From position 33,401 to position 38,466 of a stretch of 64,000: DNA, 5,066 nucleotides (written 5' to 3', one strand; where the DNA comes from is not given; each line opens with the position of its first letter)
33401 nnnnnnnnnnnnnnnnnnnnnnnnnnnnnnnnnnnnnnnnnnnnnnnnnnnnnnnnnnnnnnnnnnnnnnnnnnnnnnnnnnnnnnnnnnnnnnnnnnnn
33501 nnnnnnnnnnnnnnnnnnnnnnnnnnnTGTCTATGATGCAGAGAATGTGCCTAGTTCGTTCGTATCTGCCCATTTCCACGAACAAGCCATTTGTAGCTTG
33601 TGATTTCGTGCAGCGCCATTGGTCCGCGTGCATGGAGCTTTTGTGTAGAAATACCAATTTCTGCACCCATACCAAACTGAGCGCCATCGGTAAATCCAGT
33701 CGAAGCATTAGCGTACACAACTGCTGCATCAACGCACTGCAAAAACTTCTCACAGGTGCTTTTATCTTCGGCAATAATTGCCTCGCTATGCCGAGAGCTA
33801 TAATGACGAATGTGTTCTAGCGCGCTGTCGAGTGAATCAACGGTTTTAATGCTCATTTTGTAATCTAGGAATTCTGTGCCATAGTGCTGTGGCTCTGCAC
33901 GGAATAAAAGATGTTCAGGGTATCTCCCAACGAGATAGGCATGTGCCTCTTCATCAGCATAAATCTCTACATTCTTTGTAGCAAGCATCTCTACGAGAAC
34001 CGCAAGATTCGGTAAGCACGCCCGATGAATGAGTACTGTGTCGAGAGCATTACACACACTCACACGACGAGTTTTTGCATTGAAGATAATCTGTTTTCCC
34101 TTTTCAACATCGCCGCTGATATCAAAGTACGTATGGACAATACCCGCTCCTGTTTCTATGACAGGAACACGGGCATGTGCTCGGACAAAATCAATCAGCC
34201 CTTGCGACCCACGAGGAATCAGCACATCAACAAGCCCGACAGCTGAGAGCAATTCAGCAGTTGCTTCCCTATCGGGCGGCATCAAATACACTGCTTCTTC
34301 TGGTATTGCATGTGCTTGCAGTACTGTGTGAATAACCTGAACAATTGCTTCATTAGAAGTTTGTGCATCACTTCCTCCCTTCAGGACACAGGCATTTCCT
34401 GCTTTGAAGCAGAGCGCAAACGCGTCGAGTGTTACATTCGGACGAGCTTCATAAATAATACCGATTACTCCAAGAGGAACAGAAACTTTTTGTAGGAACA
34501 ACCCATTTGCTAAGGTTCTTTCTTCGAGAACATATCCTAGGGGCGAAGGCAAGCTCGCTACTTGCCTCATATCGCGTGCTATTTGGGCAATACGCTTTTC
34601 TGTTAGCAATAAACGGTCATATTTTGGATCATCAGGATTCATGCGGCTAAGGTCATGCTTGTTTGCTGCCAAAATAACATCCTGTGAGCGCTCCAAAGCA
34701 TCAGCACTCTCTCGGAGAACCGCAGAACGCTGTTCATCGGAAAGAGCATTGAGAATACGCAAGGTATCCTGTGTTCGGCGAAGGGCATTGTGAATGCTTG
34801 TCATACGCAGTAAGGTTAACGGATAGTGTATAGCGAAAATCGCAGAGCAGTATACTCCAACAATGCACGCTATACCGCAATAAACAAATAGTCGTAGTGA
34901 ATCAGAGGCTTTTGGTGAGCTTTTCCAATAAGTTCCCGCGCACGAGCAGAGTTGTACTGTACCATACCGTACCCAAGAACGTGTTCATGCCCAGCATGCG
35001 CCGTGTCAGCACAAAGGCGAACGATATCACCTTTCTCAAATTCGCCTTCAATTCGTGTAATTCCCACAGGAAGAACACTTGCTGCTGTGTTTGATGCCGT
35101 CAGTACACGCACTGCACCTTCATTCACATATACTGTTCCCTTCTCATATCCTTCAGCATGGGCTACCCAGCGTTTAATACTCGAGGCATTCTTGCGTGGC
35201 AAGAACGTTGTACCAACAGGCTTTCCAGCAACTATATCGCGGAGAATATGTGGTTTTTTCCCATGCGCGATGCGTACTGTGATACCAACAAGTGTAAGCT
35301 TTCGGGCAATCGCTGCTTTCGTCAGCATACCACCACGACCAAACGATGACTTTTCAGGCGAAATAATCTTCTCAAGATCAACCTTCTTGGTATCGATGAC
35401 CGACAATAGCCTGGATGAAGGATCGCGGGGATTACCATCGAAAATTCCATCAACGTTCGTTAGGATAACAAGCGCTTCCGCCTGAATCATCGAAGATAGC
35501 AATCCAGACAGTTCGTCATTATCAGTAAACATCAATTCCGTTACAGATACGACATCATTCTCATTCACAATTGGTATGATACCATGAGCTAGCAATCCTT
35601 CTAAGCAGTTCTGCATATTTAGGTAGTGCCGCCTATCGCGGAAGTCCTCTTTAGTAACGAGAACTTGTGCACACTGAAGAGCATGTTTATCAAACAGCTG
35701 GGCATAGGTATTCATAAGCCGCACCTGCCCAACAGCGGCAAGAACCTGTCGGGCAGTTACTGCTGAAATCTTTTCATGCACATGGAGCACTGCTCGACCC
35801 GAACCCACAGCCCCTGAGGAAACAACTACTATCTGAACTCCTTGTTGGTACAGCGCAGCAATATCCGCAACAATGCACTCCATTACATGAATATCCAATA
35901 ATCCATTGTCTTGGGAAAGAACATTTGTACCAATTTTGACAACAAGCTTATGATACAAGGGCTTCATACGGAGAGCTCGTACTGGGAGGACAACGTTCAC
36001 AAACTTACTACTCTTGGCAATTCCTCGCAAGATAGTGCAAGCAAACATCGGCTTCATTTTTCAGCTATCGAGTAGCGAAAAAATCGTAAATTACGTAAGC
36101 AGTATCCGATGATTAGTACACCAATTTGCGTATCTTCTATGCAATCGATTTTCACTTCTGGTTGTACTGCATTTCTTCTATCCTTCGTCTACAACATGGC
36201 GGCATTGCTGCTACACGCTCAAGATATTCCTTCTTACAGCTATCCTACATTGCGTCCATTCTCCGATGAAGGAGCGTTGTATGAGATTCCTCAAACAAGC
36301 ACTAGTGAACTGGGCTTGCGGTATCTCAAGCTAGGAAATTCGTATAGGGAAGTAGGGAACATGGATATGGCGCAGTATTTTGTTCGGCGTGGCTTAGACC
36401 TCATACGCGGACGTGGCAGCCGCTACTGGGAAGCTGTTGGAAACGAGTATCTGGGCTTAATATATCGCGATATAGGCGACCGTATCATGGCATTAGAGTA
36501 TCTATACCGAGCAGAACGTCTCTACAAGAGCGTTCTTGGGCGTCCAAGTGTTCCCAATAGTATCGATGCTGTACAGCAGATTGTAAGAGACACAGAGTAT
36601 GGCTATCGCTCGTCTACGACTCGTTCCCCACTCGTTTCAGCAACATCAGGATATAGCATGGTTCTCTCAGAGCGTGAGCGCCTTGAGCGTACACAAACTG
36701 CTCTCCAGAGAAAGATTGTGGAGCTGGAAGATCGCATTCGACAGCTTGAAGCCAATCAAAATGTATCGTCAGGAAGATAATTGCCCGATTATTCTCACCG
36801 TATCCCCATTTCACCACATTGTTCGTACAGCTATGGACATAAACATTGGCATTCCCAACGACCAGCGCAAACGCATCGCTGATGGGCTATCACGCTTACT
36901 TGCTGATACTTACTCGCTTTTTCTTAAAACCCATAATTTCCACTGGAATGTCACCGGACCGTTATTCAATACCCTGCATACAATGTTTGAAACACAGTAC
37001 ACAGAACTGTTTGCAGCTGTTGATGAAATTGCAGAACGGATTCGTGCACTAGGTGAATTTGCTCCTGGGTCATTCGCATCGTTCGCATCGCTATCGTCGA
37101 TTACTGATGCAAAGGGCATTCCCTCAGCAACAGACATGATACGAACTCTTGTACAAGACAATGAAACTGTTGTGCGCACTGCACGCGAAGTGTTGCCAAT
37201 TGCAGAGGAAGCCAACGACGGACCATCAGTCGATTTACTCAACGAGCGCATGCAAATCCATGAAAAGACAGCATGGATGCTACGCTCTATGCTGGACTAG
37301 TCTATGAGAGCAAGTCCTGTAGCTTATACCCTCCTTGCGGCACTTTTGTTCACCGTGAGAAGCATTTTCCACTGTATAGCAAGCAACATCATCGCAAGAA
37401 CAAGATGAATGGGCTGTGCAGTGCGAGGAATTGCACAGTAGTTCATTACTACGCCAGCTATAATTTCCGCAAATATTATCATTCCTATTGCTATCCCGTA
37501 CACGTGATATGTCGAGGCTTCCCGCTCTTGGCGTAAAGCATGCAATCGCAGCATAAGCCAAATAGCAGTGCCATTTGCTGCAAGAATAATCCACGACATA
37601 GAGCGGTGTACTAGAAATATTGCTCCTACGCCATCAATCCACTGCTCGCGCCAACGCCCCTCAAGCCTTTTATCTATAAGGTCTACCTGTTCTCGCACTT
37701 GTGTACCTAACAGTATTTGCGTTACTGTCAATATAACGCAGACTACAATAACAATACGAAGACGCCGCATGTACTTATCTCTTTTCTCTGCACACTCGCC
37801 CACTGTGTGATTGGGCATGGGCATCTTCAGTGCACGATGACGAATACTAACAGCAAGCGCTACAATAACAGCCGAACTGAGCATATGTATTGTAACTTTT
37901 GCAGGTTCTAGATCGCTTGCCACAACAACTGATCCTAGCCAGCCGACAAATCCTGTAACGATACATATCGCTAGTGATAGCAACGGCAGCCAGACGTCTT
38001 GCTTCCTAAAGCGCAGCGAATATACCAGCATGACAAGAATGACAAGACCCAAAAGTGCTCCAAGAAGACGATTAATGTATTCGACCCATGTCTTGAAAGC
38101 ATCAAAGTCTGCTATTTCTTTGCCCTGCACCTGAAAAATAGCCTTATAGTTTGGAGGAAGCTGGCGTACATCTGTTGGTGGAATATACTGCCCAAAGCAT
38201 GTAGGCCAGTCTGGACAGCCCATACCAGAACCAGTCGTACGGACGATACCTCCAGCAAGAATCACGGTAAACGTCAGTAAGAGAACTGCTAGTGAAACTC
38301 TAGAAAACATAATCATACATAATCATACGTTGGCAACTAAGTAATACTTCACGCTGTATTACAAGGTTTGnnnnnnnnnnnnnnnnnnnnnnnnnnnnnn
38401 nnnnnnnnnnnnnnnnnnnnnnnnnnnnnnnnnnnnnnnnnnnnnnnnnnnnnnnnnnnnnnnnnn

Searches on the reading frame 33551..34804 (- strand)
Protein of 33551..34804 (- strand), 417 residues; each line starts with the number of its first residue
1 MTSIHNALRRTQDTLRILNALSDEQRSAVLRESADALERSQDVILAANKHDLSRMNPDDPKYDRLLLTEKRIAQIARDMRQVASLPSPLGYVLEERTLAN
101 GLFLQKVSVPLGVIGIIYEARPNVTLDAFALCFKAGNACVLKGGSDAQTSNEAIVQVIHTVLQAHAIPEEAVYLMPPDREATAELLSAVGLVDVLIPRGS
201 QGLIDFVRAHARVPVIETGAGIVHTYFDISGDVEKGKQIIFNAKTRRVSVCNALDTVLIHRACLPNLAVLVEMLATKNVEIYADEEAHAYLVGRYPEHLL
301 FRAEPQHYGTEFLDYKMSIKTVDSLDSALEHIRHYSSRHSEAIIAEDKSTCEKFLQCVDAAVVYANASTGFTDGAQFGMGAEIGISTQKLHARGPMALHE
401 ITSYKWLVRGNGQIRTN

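Call 25: search_protein_families(library=pfam, max_evalue=0.000001, proteins=[window:33551-34804:-])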
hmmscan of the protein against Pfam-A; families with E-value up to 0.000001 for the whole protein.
window:33551-34804:- (417 aa): 1 family
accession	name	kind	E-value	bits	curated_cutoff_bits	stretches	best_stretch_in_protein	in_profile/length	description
PF00171.27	Aldedh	-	1.6e-10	40.6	23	1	4-212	31-226/461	Aldehyde dehydrogenase family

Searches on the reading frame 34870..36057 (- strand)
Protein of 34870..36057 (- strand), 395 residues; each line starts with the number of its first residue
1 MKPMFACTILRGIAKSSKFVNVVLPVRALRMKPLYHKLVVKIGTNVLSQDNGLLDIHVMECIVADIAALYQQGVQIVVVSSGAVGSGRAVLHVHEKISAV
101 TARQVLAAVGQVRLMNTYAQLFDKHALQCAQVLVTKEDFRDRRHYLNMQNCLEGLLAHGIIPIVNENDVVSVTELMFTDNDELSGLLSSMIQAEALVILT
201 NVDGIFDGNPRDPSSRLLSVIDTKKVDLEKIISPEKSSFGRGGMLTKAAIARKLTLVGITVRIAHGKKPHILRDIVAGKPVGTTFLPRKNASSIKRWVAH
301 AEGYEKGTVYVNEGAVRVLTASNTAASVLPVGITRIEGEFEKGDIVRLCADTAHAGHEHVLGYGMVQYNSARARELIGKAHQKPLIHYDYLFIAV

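Call 25: search_protein_families(library=pfam, max_evalue=0.000001, proteins=[window:34870-36057:-])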
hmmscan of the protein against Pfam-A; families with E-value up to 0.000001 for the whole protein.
window:34870-36057:- (395 aa): 2 families
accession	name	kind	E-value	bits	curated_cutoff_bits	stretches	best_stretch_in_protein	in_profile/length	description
PF00696.33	AA_kinase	-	3.5e-43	148.5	24.9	1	37-264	2-233/234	Amino acid kinase family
PF01472.26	PUA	-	2.5e-11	43.8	24.8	1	307-380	1-66/74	PUA domain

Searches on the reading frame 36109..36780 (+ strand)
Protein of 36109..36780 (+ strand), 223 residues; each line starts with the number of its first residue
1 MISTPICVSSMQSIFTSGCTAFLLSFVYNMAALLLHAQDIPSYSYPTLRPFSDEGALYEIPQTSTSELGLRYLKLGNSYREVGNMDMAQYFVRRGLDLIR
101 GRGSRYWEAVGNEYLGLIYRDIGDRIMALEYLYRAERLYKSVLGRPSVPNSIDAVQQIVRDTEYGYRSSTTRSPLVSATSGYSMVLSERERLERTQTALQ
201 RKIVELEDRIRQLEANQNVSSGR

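Call 25: search_protein_families(library=pfam, max_evalue=0.000001, proteins=[window:36109-36780:+])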
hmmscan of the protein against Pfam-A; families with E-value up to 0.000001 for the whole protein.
window:36109-36780:+ (223 aa): 0 families

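Call 27: search_protein_families(library=pfam, max_evalue=1, proteins=[window:36109-36780:+])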
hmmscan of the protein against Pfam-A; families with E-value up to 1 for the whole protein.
window:36109-36780:+ (223 aa): 11 families
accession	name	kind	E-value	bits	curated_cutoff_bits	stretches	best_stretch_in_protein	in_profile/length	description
PF13424.12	TPR_12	-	4.7e-05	23.9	30.1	1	73-141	7-77/77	Tetratricopeptide repeat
PF13374.12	TPR_10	-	0.00099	19.5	27.5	1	115-145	8-38/42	Tetratricopeptide repeat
PF13181.12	TPR_8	-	0.0011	19.5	25.7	0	115-139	7-31/34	Tetratricopeptide repeat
PF00515.34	TPR_1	-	0.048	13.9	27.8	0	72-96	4-28/34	Tetratricopeptide repeat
PF17874.7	TPR_MalT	-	0.06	13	45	1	69-141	122-193/336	MalT-like TPR region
PF13176.12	TPR_7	-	0.082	13.5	27.9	0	74-94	4-24/36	Tetratricopeptide repeat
PF14775.11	NYD-SP28_assoc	-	0.11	13.1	27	1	182-212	28-58/60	Sperm tail C-terminal domain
PF07719.23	TPR_2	-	0.16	12.7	27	0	72-98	4-30/34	Tetratricopeptide repeat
PF04977.20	DivIC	-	0.16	12.3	28.9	1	188-216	18-46/80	Septum formation initiator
PF12097.14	DUF3573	-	0.17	11.1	26.6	0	64-95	247-276/383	Protein of unknown function (DUF3573)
PF10779.14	XhlA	-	0.42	11.2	34.7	1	187-217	17-48/67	Haemolysin XhlA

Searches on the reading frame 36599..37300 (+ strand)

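Call 25: search_protein_families(library=pfam, max_evalue=0.000001, proteins=[window:36599-37300:+])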
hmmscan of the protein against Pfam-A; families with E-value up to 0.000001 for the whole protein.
window:36599-37300:+ (233 aa): 1 family
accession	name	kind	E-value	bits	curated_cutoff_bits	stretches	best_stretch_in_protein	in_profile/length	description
PF00210.30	Ferritin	-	2.2e-27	96.2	24.5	1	95-233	2-137/142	Ferritin-like domain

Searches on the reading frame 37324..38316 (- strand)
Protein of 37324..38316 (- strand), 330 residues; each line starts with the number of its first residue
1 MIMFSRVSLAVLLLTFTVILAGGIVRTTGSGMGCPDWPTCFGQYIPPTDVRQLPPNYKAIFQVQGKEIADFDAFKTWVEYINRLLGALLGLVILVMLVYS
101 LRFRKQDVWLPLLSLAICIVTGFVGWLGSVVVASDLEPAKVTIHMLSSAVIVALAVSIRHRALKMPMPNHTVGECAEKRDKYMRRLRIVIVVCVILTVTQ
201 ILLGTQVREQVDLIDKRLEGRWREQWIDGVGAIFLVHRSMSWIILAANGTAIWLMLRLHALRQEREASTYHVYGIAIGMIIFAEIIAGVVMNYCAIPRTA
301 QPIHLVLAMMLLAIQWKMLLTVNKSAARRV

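Call 25: search_protein_families(library=pfam, max_evalue=0.000001, proteins=[window:37324-38316:-])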
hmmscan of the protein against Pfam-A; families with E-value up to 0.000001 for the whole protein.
window:37324-38316:- (330 aa): 1 family
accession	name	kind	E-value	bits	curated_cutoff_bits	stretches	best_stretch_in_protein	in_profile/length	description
PF02628.20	COX15-CtaA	-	2e-50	172.1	29.9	1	7-314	3-320/322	Cytochrome oxidase assembly protein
